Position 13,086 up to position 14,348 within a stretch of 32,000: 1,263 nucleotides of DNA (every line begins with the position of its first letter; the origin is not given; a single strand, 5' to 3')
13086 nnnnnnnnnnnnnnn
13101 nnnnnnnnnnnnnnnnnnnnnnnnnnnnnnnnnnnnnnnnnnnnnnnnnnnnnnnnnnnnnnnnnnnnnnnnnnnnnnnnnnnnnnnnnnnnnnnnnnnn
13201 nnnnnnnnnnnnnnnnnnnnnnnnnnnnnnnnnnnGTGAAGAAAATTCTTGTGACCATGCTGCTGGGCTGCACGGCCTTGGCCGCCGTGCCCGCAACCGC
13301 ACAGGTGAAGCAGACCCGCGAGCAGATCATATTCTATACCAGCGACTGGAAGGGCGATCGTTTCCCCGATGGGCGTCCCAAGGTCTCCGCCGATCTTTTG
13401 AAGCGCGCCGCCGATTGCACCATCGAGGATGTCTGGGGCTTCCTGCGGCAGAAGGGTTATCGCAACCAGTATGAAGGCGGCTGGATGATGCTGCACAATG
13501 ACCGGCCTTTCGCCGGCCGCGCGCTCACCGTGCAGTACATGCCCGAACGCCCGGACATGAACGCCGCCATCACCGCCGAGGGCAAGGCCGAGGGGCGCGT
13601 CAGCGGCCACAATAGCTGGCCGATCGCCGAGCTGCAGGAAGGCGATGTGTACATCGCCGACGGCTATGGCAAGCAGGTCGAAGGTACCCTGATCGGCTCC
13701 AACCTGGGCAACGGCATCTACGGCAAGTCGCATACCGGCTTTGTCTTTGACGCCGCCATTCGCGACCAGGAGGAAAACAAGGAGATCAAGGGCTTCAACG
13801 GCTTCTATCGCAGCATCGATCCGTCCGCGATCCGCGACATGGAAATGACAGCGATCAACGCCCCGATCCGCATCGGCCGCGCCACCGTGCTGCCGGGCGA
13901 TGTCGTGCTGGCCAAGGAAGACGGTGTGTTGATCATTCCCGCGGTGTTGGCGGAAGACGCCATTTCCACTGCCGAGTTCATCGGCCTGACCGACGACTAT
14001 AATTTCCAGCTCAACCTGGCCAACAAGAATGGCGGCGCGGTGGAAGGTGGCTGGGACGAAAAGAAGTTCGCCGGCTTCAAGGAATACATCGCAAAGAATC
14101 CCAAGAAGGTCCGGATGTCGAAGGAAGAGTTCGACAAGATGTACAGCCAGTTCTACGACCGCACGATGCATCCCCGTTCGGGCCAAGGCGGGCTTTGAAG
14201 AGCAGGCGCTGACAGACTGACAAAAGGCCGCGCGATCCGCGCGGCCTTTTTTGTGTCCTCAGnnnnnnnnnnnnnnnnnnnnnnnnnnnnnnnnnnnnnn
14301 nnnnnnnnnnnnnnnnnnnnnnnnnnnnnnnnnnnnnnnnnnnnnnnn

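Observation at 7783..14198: TonB-dependent receptor followed by three exported class-II-aldolase-like proteins (2 x HpcH/HpaI-like, 1 x RraA-like)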

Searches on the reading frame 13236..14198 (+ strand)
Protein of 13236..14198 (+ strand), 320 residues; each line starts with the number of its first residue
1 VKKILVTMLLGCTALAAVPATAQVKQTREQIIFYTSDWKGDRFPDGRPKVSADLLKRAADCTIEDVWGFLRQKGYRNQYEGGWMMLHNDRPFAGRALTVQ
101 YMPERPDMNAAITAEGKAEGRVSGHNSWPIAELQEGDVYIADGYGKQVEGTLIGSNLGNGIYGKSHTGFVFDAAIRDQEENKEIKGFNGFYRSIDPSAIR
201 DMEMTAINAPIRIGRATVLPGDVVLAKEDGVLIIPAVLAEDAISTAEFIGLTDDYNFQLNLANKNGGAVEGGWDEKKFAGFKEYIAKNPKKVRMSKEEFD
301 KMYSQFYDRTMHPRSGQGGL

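Call 34: search_protein_families(library=pfam, proteins=[window:13236-14198:+], max_evalue=0.01)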
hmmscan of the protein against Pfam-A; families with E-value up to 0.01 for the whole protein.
window:13236-14198:+ (320 aa): 2 families
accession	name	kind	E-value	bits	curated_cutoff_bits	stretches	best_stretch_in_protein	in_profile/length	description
PF03737.21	RraA-like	-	4.7e-19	69.5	24.5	1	62-233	3-152/152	Aldolase/RraA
PF08497.15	Radical_SAM_N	-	0.0073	16.1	25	1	282-316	254-288/301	Radical SAM N-terminal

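Call 38: find_homologous_proteins(query=window:13236-14198:+)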
Query window:13236-14198:+ (320 aa): 7991 proteins with E <= 0.001 among 8000 candidates; the best 120 are listed.
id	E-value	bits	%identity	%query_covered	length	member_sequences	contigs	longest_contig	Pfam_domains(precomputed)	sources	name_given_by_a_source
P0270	8.1e-212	720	98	100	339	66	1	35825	PF03737.22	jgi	jgi:4-hydroxy-4-methyl-2-oxoglutarate aldolase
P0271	1.4e-210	716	97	100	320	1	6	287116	PF03737.22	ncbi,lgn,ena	-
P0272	1.4e-209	713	96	100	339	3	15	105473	PF03737.22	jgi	jgi:4-hydroxy-4-methyl-2-oxoglutarate aldolase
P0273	1.4e-209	713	97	100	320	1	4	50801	PF03737.22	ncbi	-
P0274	1.7e-189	647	88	100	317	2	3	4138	PF03737.22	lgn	-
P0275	2.1e-189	647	87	100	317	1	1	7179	PF03737.22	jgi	jgi:4-hydroxy-4-methyl-2-oxoglutarate aldolase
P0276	4.4e-188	642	87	100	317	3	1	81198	PF03737.22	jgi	jgi:4-hydroxy-4-methyl-2-oxoglutarate aldolase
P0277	5.0e-188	642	86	100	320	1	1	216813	PF03737.22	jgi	-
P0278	3.0e-187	639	87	100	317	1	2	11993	PF03737.22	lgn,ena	-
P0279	1.2e-186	637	86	100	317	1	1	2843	PF03737.22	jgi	jgi:4-hydroxy-4-methyl-2-oxoglutarate aldolase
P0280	1.7e-186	637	86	100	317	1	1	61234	PF03737.22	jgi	jgi:regulator of RNase E activity RraA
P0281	2.4e-186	637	86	100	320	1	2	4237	PF03737.22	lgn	-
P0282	4.5e-185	632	86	100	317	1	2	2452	PF03737.22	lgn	-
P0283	6.2e-185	632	85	100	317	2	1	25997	PF03737.22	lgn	-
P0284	1.6e-184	631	87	100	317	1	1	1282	PF03737.22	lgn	-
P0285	1.8e-184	630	85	99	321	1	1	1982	PF03737.22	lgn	-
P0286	8.6e-184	628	84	100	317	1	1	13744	PF03737.22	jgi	jgi:regulator of RNase E activity RraA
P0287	1.6e-182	624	84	100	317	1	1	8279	PF03737.22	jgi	jgi:regulator of RNase E activity RraA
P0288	9.0e-182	621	86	97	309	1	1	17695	PF03737.22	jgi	jgi:regulator of RNase E activity RraA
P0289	1.5e-181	621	85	100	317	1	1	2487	PF03737.22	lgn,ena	-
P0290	1.5e-181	621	86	97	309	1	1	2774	PF03737.22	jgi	jgi:regulator of RNase E activity RraA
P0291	1.5e-180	618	83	100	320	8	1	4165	PF03737.22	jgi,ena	jgi:4-hydroxy-4-methyl-2-oxoglutarate aldolase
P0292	3.5e-179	613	85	97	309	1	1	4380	PF03737.22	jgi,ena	-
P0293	2.7e-178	610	84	100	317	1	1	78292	PF03737.22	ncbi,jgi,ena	jgi:regulator of RNase E activity RraA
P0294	6.0e-177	606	82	100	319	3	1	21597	PF03737.22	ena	-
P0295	1.2e-174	598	81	100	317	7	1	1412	PF03737.22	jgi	jgi:4-hydroxy-4-methyl-2-oxoglutarate aldolase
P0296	2.6e-174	597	84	92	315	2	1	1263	PF03737.22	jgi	-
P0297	2.0e-173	594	81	99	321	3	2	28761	PF03737.22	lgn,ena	-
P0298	2.2e-173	594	83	91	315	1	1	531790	PF03737.22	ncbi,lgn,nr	ncbi:MAG: RraA family protein [Alphaproteobacteria bacterium]|nr:RraA family protein [Alphaproteobac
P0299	1.5e-172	591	82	98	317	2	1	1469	PF03737.22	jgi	jgi:regulator of RNase E activity RraA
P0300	8.0e-172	589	78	100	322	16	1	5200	PF03737.22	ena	-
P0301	5.0e-171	586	83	91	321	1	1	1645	PF03737.22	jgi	jgi:regulator of RNase E activity RraA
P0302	7.8e-171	586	79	100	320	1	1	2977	PF03737.22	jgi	jgi:regulator of RNase E activity RraA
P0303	5.8e-170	583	84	91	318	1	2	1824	PF03737.22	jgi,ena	-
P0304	2.8e-168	577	78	97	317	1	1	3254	PF03737.22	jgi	jgi:regulator of RNase E activity RraA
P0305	1.0e-167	575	79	97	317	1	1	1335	PF03737.22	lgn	-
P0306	1.2e-167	575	79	99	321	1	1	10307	PF03737.22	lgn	-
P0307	3.0e-165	567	79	97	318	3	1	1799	PF03737.22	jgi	jgi:regulator of RNase E activity RraA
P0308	3.9e-165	567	79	100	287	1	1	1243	PF03737.22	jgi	jgi:4-hydroxy-4-methyl-2-oxoglutarate aldolase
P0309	9.4e-164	562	76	100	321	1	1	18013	PF03737.22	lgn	-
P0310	4.4e-163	560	76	100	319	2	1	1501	PF03737.22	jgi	jgi:regulator of RNase E activity RraA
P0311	1.9e-160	551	76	98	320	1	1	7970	PF03737.22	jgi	jgi:4-hydroxy-4-methyl-2-oxoglutarate aldolase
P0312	4.8e-160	550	74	100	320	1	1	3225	PF03737.22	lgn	-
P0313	5.1e-160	550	76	98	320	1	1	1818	PF03737.22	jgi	jgi:4-hydroxy-4-methyl-2-oxoglutarate aldolase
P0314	6.4e-159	546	73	100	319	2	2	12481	PF03737.22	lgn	-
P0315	8.5e-158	543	74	98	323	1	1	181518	PF03737.22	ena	-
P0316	3.4e-157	541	74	97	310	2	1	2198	PF03737.22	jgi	jgi:regulator of RNase E activity RraA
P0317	2.9e-153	528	70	100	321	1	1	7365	PF03737.22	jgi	jgi:regulator of RNase E activity RraA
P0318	7.2e-150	517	72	96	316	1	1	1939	PF03737.22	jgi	jgi:4-hydroxy-4-methyl-2-oxoglutarate aldolase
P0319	6.1e-139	481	69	95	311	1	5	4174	PF03737.22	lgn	-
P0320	6.5e-139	481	67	98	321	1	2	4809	PF03737.22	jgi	jgi:4-hydroxy-4-methyl-2-oxoglutarate aldolase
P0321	6.6e-139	481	68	97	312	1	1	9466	PF03737.22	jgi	jgi:4-hydroxy-4-methyl-2-oxoglutarate aldolase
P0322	2.2e-138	479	69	95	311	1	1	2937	PF03737.22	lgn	-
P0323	4.7e-138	478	67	98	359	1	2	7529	PF03737.22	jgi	jgi:regulator of RNase E activity RraA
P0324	5.3e-138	478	68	95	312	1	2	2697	PF03737.22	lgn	-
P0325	8.0e-138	477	67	95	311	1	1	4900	PF03737.22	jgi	jgi:4-hydroxy-4-methyl-2-oxoglutarate aldolase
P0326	1.5e-137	476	68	95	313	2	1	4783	PF03737.22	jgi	jgi:regulator of RNase E activity RraA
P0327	1.8e-137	476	68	95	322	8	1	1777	PF03737.22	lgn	-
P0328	1.8e-137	476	66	98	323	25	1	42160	PF03737.22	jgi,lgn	-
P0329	1.9e-137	476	66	98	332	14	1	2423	PF03737.22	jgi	jgi:4-hydroxy-4-methyl-2-oxoglutarate aldolase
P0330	2.1e-137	476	68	94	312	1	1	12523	PF03737.22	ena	-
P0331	2.4e-137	476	68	95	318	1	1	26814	PF03737.22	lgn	-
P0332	2.5e-137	475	68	95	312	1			PF03737.22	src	-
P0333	2.6e-137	475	67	97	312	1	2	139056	PF03737.22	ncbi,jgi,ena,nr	ncbi:MAG TPA: hypothetical protein VL967_04005 [Terracidiphilus sp.]|nr:hypothetical protein [Terrac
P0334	2.9e-137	475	67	97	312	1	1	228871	PF03737.22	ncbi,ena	-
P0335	3.9e-137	475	68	95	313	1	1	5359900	PF03737.22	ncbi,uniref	ncbi:RraA family protein [Silvibacterium acidisoli]|uniref:RraA family protein n=1 Tax=Acidobacteria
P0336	4.2e-137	475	68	95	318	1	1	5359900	PF03737.22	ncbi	-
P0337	7.6e-137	474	67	95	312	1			PF03737.22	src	-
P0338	8.6e-137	474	67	97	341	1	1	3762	PF03737.22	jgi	jgi:4-hydroxy-4-methyl-2-oxoglutarate aldolase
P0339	9.8e-137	474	68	90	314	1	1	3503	PF03737.22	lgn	-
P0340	1.2e-136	473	68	95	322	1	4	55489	PF03737.22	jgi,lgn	jgi:4-hydroxy-4-methyl-2-oxoglutarate aldolase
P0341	1.8e-136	473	67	95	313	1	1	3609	PF03737.22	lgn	-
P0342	1.9e-136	473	67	97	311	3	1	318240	PF03737.22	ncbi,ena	-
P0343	2.1e-136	472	67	95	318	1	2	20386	PF03737.22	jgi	jgi:regulator of RNase E activity RraA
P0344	2.1e-136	472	66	98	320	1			PF03737.22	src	-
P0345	2.2e-136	472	68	95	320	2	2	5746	PF03737.22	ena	-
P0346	2.2e-136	472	68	95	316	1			PF03737.22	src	-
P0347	2.6e-136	472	67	95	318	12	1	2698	PF03737.22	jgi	jgi:4-hydroxy-4-methyl-2-oxoglutarate aldolase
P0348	3.3e-136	472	67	95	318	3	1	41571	PF03737.22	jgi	jgi:regulator of RNase E activity RraA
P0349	4.2e-136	471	65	99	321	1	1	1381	PF03737.22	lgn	-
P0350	4.7e-136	471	67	95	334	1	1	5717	PF03737.22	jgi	jgi:regulator of RNase E activity RraA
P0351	4.9e-136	471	67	95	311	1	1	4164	PF03737.22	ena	-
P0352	6.9e-136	471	67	95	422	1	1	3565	PF03737.22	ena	-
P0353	8.7e-136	470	67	95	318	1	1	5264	PF03737.22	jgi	jgi:regulator of RNase E activity RraA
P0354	9.5e-136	470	67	95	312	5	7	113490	PF03737.22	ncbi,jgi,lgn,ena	ncbi:MAG: RraA family protein [Terracidiphilus sp.]|jgi:regulator of RNase E activity RraA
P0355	9.6e-136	470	67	95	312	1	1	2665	PF03737.22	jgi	jgi:4-hydroxy-4-methyl-2-oxoglutarate aldolase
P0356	9.6e-136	470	67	95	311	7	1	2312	PF03737.22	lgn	-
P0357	1.2e-135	470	67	91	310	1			PF03737.22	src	-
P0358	1.2e-135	470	66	97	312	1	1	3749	PF03737.22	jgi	jgi:4-hydroxy-4-methyl-2-oxoglutarate aldolase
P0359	1.2e-135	470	66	95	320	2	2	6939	PF03737.22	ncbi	ncbi:MAG: RraA family protein [Acidobacteriaceae bacterium]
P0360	1.4e-135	470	68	89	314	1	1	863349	PF03737.22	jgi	jgi:regulator of RNase E activity RraA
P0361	1.5e-135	470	66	95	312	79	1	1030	PF03737.22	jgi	jgi:regulator of RNase E activity RraA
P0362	1.5e-135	470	67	95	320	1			PF03737.22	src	-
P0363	1.5e-135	470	67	95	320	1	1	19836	PF03737.22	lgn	-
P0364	1.6e-135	470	66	95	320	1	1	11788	PF03737.22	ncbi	ncbi:MAG: RraA family protein [Edaphobacter sp.]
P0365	1.7e-135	470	67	95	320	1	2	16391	PF03737.22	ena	-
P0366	1.7e-135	470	65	95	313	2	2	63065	PF03737.22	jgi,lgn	jgi:4-hydroxy-4-methyl-2-oxoglutarate aldolase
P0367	1.7e-135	469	66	95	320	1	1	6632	PF03737.22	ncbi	ncbi:MAG: RraA family protein [Acidobacteriaceae bacterium]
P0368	2.0e-135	469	67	95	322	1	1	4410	PF03737.22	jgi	jgi:regulator of RNase E activity RraA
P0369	2.2e-135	469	65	98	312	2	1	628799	PF03737.22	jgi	jgi:4-hydroxy-4-methyl-2-oxoglutarate aldolase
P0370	2.8e-135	469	67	95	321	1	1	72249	PF03737.22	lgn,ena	-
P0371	2.9e-135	469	67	95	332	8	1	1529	PF03737.22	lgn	-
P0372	3.3e-135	469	67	95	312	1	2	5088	PF03737.22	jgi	jgi:regulator of RNase E activity RraA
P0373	3.3e-135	468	67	95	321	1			PF03737.22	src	-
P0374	3.7e-135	468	67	95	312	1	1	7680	PF03737.22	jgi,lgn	jgi:regulator of RNase E activity RraA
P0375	3.7e-135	468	66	95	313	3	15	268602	PF03737.22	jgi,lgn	-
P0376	3.8e-135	468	66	97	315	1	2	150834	PF03737.22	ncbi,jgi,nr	ncbi:MAG TPA: RraA family protein [Bryobacteraceae bacterium]|jgi:regulator of RNase E activity RraA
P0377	4.9e-135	468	67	95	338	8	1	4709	PF03737.22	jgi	jgi:4-hydroxy-4-methyl-2-oxoglutarate aldolase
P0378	5.3e-135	468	65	99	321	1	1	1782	PF03737.22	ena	-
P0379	5.4e-135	468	66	95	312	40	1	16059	PF03737.22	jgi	-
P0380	5.6e-135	468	67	95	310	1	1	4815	PF03737.22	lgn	-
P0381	5.6e-135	468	65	100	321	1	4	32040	PF03737.22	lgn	-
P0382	6.5e-135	468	64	98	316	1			PF03737.22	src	-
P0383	6.5e-135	468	65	99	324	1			PF03737.22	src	-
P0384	6.9e-135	467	67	95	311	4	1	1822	PF03737.22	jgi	jgi:regulator of RNase E activity RraA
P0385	7.4e-135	467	64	99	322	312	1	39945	PF03737.22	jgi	jgi:4-hydroxy-4-methyl-2-oxoglutarate aldolase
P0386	8.1e-135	467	66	95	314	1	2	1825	PF03737.22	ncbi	-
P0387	8.1e-135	467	66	95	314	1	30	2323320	PF03737.22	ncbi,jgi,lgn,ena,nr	ncbi:MAG: dimethylmenaquinone methyltransferase [Acidobacteriales bacterium 59-55]|nr:RraA family pr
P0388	8.2e-135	467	65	98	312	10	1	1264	PF03737.22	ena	-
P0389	8.3e-135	467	65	97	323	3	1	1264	PF03737.22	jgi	jgi:4-hydroxy-4-methyl-2-oxoglutarate aldolase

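Call 39: search_solved_structures(query=window:13236-14198:+, max_evalue=0.01, show_alignments=3)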
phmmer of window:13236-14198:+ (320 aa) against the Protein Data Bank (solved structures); distinct sequences matched with E-value up to 0.01: 4.
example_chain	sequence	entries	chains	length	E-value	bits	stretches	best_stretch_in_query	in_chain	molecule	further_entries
5x15_A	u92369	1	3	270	2.2e-14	56.6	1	67-246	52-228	Putative transferase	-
1j3l_A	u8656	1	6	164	3.9e-08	36.1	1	133-236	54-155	Demethylmenaquinone Methyltransferase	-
3noj_A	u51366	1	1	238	1.1e-07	34.6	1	131-259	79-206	4-carboxy-4-hydroxy-2-oxoadipate aldolase/oxaloacetate decarboxylase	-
5ir2_A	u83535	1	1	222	4.4e-06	29.4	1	127-247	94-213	Cellulase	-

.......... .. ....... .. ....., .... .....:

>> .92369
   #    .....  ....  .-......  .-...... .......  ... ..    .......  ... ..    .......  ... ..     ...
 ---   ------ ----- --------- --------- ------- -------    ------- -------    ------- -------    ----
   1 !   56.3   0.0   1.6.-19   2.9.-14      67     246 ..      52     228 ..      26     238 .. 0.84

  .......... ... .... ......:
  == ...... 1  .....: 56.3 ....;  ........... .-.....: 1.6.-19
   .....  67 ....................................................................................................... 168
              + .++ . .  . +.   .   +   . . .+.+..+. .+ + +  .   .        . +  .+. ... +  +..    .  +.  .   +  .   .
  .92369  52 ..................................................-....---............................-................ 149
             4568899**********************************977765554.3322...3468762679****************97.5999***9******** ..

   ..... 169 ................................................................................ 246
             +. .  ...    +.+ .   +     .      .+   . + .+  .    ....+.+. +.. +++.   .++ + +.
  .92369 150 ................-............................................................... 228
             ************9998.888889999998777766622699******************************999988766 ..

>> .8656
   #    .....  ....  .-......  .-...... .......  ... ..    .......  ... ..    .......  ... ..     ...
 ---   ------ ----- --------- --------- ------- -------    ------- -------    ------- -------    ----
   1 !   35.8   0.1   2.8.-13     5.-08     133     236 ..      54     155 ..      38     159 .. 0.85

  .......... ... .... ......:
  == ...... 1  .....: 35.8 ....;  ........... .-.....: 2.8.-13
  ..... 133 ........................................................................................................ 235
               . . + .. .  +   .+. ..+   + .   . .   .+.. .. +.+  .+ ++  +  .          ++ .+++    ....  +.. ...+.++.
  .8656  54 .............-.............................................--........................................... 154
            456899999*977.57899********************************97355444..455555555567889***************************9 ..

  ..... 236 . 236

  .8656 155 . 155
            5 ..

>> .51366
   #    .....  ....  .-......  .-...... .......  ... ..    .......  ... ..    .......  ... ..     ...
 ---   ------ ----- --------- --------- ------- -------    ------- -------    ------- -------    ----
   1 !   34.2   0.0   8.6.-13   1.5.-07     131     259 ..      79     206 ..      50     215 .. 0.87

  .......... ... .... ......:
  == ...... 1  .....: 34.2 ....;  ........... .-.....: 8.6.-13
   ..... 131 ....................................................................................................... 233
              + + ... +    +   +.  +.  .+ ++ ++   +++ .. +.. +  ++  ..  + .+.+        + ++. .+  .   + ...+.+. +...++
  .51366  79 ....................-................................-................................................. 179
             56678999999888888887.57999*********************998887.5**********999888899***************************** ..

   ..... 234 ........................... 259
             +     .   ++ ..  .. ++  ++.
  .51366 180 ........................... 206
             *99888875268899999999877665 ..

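Call 55: find_encoding_contigs(protein=P0335, flank=10000, max_places=2)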
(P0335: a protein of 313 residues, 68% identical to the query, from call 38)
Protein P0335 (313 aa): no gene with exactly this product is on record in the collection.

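Call 56: find_encoding_contigs(protein=P0376, flank=10000, max_places=2)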
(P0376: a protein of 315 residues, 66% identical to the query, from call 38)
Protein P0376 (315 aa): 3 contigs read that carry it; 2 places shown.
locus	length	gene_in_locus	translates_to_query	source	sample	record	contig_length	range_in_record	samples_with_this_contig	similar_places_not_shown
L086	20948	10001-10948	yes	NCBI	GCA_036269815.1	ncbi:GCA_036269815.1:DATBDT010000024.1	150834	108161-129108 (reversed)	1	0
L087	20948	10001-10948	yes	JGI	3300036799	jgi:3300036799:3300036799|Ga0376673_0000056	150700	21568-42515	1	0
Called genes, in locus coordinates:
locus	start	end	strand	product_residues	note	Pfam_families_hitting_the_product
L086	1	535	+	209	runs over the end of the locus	PF02190:LON_substr_bdg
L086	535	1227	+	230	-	PF00702:Hydrolase, PF13419:HAD_2, PF13242:Hydrolase_like (weak)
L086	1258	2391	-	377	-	PF00072:Response_reg, PF00512:HisKA, PF02518:HATPase_c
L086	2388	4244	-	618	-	PF13581:HATPase_c_2, PF02518:HATPase_c, PF00512:HisKA, PF02518:HATPase_c, PF00072:Response_reg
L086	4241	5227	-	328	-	PF13581:HATPase_c_2, PF07228:SpoIIE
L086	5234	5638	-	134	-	PF13581:HATPase_c_2, PF02518:HATPase_c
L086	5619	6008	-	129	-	PF01740:STAS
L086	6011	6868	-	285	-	PF14361:RsbRD_N, PF01740:STAS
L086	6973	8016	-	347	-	PF00034:Cytochrom_C (faint), PF13442:Cytochrome_CBB3 (faint)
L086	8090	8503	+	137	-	PF00190:Cupin_1 (weak), PF07883:Cupin_2, PF16867:DMSP_lyase (weak)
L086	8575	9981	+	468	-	PF02746:MR_MLE_N, PF13378:MR_MLE_C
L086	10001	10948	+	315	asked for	PF03737:RraA-like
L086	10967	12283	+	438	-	PF07690:MFS_1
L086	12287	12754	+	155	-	PF07080:DUF1348, PF12680:SnoaL_2 (weak)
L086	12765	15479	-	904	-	PF12704:MacB_PCD, PF02687:FtsX, PF12704:MacB_PCD, PF02687:FtsX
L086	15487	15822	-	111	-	PF03551:PadR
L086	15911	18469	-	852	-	PF12704:MacB_PCD, PF02687:FtsX, PF12704:MacB_PCD, PF02687:FtsX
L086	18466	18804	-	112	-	PF03551:PadR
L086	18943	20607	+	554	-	PF00128:Alpha-amylase, PF16657:Malt_amylase_C (weak), PF22157:SupH-like_C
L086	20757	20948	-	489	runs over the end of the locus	PF00361:Proton_antipo_M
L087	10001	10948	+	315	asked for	PF03737:RraA-like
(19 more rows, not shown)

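Call 57: find_encoding_contigs(protein=P0298, flank=10000, max_places=2)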
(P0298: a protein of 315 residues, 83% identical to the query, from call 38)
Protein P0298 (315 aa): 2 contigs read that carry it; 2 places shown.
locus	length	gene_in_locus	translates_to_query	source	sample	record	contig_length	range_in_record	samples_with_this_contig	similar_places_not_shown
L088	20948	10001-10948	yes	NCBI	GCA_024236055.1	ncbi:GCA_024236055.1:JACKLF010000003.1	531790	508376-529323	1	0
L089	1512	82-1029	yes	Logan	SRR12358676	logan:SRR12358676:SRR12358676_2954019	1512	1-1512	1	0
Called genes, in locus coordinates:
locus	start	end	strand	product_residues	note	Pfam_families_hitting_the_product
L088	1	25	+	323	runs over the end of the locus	PF00753:Lactamase_B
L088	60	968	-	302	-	PF03781:FGE-sulfatase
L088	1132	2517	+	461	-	PF00884:Sulfatase, PF01663:Phosphodiest (faint), PF16347:SGSH_C (weak)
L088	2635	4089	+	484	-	PF04185:Phosphoesterase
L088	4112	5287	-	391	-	PF22494:choice_anch_I (faint), PF23414:Beta-prop_EML_2 (faint), PF10282:Lactonase (weak)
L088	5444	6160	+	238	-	-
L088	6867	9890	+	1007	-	PF07715:Plug, PF00593:TonB_dep_Rec_b-barrel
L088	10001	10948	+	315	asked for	PF03737:RraA-like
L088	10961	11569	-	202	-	PF00440:TetR_N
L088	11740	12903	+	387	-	PF25917:BSH_RND, PF25973:BSH_CzcB (weak), PF25876:HH_MFP_RND (weak), PF25944:Beta-barrel_RND, PF25954:Beta-barrel_RND_2, PF25967:RND-MFP_C, PF25975:CzcB_C (weak), PF25989:YknX_C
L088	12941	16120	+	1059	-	PF00873:ACR_tran, PF03176:MMPL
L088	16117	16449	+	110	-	-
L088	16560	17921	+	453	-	PF07494:Reg_prop (faint), PF01436:NHL (faint), PF08450:SGL (faint)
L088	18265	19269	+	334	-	PF02541:Ppx-GppA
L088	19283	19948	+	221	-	PF01728:FtsJ, PF13489:Methyltransf_23 (weak)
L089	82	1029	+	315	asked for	PF03737:RraA-like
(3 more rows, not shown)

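Call 68: find_related_loci(query=A2, collection=metagenome_contigs, flank=10000)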
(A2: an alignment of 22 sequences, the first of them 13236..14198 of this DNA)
Query A2 (320 aa) in metagenome_contigs; peptide patterns used: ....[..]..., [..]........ (x = any residue, [..] = any of these).
600 stretches matched a pattern (row limit reached: there are more); 570 encode a relative of the query (tblastn E <= 1e-3); the best 80 are kept; 80 distinct loci.
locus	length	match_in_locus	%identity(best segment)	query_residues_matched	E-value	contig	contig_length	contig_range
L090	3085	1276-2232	89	1-319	0e+0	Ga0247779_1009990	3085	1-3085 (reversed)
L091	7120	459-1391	87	1-312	0e+0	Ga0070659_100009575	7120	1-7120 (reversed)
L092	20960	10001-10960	86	1-320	0e+0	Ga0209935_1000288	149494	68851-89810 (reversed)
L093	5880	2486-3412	89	1-309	0e+0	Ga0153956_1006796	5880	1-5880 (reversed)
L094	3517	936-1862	85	1-309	0e+0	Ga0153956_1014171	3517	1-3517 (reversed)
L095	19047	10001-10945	66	1-315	5e-143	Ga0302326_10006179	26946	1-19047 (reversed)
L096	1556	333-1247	68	1-305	9e-155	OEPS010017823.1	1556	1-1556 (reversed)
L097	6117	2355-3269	67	1-305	7e-142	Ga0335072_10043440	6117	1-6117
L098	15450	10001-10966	64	1-317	1e-141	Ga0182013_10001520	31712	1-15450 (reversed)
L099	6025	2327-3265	65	1-317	6e-142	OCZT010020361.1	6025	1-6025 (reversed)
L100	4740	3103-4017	66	1-305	3e-143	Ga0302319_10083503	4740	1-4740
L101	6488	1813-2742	66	1-310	5e-141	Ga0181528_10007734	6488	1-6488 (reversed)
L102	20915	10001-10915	66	1-305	5e-141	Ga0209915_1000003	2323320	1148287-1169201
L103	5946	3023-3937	67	1-305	2e-141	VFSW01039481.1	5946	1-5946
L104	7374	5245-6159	67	1-305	5e-141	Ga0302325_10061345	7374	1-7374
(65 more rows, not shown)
